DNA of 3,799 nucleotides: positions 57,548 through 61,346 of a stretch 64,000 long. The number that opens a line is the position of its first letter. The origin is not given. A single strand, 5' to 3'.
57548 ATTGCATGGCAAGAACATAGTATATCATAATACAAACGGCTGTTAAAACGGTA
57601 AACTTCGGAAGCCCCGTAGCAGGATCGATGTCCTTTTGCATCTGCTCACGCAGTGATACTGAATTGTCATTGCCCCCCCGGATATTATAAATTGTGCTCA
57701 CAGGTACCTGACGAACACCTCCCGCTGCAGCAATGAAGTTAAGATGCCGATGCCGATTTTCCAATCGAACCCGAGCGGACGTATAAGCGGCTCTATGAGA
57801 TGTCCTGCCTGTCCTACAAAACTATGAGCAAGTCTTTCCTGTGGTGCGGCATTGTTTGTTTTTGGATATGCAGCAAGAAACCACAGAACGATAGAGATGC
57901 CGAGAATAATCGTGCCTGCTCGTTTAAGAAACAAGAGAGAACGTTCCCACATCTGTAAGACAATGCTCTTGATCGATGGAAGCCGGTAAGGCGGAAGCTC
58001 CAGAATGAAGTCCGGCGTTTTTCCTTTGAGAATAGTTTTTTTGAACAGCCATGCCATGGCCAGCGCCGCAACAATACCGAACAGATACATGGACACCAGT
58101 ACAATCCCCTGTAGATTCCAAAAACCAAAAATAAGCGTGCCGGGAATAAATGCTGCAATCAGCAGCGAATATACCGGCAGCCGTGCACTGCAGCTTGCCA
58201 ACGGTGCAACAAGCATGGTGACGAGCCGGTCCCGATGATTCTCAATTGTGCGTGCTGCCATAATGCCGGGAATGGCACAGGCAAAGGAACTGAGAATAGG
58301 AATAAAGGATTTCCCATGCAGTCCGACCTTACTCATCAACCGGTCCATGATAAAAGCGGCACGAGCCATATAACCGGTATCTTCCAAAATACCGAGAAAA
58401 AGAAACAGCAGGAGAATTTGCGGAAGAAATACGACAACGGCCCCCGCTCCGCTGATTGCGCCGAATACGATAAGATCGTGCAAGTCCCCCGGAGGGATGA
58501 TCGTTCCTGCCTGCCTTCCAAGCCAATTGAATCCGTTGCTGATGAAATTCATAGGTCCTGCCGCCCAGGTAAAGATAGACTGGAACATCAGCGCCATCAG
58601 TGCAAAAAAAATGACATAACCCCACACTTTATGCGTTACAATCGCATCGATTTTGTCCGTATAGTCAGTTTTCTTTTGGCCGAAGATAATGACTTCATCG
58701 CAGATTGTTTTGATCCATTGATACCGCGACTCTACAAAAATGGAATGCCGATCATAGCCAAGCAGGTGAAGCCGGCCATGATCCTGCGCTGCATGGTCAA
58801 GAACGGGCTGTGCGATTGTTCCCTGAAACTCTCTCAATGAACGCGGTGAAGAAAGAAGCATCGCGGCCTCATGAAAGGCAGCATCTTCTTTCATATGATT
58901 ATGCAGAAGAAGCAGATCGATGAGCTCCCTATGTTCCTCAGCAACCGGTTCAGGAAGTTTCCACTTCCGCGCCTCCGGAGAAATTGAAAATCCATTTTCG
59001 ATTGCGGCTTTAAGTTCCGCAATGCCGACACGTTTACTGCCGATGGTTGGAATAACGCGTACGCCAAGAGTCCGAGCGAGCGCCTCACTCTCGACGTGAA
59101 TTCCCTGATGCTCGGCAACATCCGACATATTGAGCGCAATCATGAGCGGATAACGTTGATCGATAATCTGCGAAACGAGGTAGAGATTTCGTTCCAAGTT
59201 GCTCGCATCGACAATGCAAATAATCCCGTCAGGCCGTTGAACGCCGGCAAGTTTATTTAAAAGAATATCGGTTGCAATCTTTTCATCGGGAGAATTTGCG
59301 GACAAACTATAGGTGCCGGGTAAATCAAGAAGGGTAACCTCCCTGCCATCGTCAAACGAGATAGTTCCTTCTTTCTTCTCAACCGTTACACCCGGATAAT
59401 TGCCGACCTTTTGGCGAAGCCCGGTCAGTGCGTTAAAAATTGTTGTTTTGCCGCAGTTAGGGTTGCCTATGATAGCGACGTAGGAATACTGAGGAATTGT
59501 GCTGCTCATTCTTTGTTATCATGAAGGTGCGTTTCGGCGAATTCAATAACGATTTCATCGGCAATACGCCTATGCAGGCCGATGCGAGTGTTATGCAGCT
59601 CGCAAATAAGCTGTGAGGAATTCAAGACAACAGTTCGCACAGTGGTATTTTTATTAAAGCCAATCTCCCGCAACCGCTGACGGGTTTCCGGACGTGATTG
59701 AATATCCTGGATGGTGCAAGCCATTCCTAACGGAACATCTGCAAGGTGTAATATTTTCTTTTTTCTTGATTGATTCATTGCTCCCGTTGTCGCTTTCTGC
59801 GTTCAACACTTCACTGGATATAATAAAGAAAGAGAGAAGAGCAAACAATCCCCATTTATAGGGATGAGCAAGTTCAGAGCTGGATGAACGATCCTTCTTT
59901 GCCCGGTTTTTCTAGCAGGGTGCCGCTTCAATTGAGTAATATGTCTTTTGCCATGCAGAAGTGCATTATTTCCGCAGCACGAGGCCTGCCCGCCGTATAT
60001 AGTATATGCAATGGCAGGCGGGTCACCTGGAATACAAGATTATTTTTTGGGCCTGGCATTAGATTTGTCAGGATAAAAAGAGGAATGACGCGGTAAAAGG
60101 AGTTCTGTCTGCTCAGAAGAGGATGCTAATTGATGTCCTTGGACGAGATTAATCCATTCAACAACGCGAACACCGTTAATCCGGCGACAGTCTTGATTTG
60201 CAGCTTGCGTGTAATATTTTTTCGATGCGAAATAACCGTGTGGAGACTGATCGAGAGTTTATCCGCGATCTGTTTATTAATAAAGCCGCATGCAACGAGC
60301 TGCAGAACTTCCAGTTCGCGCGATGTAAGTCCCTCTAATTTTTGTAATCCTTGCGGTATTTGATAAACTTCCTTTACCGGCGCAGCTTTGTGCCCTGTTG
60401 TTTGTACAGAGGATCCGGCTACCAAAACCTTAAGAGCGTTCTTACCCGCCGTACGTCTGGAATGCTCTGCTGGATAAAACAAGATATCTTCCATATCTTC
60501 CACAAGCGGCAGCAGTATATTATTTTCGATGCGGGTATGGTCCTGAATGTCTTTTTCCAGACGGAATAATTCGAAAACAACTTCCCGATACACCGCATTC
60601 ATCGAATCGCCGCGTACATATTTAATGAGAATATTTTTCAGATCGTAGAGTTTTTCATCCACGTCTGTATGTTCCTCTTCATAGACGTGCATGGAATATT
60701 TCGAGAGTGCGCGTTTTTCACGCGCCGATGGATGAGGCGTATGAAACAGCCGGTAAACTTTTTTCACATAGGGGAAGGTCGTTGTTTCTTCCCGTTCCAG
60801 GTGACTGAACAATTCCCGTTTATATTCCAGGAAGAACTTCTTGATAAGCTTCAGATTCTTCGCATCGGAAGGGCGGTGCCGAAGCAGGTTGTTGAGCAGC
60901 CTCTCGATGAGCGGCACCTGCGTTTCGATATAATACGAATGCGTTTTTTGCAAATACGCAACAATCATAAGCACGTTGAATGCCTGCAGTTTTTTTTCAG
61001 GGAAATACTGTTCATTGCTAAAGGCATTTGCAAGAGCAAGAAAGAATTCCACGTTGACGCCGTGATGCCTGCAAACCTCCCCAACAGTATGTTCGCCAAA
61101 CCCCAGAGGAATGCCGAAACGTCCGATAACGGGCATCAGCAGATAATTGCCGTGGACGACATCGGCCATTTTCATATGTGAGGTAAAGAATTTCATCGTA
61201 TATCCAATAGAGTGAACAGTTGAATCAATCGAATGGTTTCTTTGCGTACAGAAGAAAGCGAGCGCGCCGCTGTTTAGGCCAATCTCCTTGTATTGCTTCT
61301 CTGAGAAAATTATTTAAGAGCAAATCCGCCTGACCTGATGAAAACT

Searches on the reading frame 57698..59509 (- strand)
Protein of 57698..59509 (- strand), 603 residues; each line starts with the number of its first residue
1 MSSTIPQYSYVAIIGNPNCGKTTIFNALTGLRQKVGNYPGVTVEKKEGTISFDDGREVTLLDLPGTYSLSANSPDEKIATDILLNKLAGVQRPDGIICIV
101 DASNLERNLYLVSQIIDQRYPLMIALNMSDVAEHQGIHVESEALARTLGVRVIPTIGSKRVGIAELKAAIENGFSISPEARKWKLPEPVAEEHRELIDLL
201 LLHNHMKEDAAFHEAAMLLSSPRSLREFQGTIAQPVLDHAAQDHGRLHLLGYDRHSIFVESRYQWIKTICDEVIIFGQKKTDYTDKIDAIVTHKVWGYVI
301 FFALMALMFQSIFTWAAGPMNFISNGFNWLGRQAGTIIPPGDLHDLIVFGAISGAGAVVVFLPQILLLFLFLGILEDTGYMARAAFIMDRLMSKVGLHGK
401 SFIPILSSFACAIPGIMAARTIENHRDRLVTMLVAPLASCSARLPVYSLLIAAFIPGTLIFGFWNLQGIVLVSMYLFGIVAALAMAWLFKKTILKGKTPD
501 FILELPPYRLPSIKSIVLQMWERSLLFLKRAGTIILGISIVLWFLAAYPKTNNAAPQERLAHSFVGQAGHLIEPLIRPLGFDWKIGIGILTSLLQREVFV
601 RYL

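Call 25: search_protein_families(library=pfam, proteins=[window:57698-59509:-], max_evalue=0.0001)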
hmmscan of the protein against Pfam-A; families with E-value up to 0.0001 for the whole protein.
window:57698-59509:- (603 aa): 5 families
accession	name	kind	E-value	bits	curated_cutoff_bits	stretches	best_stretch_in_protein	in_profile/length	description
PF02421.24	FeoB_N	-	8.5e-59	198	27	1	11-170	3-156/156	Ferrous iron transport protein B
PF07670.19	Gate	-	2.5e-30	105.5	29.6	2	359-453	2-103/104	Nucleoside recognition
PF07664.17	FeoB_C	-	3e-22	78.5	26.6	1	471-523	1-54/54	Ferrous iron transport protein B C terminus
PF01926.29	MMR_HSR1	-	1e-19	71.1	21.9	1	11-127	2-112/113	50S ribosome-binding GTPase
PF09439.16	SRPRB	-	9.9e-05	22.2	25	0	11-73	6-63/178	Signal recognition particle receptor beta subunit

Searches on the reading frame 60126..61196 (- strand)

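Call 25: search_protein_families(library=pfam, proteins=[window:60126-61196:-], max_evalue=0.0001)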
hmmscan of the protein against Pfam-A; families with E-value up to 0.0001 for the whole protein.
window:60126-61196:- (356 aa): 2 families
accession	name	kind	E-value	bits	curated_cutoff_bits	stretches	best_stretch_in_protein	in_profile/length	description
PF00196.25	GerE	-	2.8e-16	59.3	23.5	1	290-343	3-56/57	Bacterial regulatory proteins, luxR family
PF01814.28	Hemerythrin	-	2.8e-08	34.7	25.3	1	98-232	14-127/127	Hemerythrin HHE cation binding domain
